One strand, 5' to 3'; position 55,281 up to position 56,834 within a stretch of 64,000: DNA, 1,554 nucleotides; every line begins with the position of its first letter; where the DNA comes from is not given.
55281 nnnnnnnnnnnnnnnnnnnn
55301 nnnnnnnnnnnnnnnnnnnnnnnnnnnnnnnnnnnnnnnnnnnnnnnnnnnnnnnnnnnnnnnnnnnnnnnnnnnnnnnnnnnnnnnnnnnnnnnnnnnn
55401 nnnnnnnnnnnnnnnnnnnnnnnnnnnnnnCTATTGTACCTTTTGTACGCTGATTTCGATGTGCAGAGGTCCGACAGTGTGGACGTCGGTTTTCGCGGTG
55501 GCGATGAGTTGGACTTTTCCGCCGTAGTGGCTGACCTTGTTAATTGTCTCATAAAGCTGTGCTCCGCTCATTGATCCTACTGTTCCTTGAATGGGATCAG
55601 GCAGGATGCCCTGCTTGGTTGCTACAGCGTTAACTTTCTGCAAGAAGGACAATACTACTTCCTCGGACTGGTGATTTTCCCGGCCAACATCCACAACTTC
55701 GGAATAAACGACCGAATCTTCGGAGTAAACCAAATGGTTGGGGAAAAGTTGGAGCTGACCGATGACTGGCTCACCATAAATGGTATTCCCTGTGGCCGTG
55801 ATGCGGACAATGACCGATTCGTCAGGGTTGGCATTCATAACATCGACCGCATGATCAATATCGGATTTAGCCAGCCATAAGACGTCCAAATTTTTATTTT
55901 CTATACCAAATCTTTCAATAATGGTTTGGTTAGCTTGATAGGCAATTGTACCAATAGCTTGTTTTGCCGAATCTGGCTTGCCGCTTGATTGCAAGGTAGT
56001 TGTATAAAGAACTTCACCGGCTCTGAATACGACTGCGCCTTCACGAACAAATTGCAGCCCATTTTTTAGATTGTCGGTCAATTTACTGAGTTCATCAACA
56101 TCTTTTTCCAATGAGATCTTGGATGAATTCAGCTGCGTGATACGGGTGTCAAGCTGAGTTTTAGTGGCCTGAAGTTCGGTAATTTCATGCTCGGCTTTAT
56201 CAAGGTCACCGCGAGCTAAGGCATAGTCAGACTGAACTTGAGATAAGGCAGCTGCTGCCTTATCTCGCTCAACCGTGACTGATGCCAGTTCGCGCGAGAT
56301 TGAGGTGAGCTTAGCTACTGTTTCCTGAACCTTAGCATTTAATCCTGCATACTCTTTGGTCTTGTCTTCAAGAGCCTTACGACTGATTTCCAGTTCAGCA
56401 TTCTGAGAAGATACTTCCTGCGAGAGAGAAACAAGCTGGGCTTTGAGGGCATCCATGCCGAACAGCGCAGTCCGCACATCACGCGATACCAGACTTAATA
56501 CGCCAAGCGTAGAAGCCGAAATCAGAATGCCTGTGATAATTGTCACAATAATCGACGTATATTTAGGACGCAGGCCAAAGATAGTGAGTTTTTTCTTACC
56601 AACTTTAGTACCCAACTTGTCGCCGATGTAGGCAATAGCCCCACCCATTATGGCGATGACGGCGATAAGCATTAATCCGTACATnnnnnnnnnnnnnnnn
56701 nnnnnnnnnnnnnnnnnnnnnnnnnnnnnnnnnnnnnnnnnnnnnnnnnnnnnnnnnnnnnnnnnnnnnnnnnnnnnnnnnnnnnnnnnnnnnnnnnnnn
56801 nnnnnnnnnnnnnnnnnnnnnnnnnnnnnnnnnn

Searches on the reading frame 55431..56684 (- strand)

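Call 81: search_protein_families(library=pfam, proteins=[window:55431-56684:-], max_evalue=0.000001)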
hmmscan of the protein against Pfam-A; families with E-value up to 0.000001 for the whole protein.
window:55431-56684:- (417 aa): 1 family
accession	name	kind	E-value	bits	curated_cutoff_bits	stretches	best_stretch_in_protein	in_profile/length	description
PF11283.13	DUF3084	-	1.7e-31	108.5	25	1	3-78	1-76/77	Protein of unknown function (DUF3084)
